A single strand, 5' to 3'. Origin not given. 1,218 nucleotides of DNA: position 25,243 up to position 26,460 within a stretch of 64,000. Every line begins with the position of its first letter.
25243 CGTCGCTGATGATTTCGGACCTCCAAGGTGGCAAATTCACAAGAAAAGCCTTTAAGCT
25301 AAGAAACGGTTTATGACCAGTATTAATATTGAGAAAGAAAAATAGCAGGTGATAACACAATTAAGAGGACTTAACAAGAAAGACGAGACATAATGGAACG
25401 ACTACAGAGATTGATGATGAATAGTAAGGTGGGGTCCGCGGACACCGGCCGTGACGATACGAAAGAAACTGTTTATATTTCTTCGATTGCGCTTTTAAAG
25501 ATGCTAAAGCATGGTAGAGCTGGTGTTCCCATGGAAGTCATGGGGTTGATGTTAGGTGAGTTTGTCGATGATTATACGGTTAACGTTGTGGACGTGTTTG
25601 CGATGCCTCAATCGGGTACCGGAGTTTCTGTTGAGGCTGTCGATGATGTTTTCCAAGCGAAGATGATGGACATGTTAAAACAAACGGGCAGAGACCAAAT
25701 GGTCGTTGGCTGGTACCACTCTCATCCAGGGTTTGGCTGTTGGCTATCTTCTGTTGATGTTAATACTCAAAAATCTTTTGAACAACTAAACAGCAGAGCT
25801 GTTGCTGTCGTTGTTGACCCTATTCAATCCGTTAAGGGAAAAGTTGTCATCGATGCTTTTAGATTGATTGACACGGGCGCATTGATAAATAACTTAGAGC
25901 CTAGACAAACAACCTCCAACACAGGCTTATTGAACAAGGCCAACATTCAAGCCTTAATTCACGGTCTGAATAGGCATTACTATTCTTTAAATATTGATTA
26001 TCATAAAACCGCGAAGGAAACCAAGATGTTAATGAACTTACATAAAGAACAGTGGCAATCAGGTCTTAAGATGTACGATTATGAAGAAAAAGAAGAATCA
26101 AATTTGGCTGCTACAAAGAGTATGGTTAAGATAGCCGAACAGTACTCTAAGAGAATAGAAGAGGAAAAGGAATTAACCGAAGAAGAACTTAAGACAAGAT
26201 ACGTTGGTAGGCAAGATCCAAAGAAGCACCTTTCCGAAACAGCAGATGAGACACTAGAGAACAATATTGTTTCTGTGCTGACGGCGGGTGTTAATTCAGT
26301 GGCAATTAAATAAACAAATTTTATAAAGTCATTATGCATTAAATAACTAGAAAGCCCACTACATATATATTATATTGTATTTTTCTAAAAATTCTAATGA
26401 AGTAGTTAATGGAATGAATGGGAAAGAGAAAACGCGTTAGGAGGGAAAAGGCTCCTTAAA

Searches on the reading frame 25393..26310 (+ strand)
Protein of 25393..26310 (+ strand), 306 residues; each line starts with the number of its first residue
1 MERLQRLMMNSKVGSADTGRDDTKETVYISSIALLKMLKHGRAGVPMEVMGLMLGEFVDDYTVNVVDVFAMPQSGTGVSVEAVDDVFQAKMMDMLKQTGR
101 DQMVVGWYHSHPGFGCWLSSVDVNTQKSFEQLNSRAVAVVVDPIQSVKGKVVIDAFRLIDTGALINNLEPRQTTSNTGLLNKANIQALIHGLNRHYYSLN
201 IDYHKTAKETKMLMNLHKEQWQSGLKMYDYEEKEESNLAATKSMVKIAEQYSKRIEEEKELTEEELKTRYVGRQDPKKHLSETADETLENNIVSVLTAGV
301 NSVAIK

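Call 7: search_solved_structures(query=window:25393-26310:+, max_evalue=1e-50)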
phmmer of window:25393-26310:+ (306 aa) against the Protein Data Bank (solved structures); distinct sequences matched with E-value up to 1e-50: 13.
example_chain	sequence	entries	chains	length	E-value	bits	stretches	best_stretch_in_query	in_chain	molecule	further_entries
3jck_G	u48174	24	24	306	1.2e-201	671.2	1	1-306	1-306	Ubiquitin carboxyl-terminal hydrolase RPN11 | 26S PROTEASOME REGULATORY SUBUNIT RPN11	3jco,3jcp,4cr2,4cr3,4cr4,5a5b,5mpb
6fvt_V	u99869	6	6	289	8.8e-191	635.5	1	18-306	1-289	Ubiquitin carboxyl-terminal hydrolase RPN11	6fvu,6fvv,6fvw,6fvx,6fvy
4o8x_B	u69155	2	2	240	3.6e-158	528.6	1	2-239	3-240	26S proteasome regulatory subunit RPN11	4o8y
4owp_B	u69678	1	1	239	2.2e-151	506.3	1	2-229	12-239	26S proteasome regulatory subunit RPN11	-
5w83_B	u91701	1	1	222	5.6e-147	491.9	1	1-222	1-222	Ubiquitin carboxyl-terminal hydrolase RPN11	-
4ocl_B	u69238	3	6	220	9.4e-145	484.5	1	1-220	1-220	26S proteasome regulatory subunit RPN11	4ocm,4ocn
5u4p_B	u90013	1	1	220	1.3e-143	480.8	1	2-219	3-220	26S proteasome regulatory subunit RPN11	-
12bm_c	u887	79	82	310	3.5e-129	433.5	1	16-305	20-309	26S proteasome non-ATPase regulatory subunit 14 | Proteasome (Prosome, macropain) 26S subunit, non-ATPase, 14 | RPN11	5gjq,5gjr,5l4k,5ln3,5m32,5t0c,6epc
22mm_c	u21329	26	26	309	4e-129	433.3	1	17-305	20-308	26S proteasome non-ATPase regulatory subunit 14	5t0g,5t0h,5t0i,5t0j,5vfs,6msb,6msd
8usb_c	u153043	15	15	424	9.3e-129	432.1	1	17-305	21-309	26S proteasome non-ATPase regulatory subunit 14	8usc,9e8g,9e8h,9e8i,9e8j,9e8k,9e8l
5vfp_c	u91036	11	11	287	1.2e-128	431.7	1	22-305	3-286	26S proteasome non-ATPase regulatory subunit 14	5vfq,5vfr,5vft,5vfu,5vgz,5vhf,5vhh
9w39_c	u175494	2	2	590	2.3e-128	430.8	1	17-305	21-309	Ubiquitin C-terminal hydrolase PSMD14,Uncharacterized protein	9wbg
8amz_V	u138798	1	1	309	1.2e-121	408.8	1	2-300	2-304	26S proteasome regulatory subunit RPN11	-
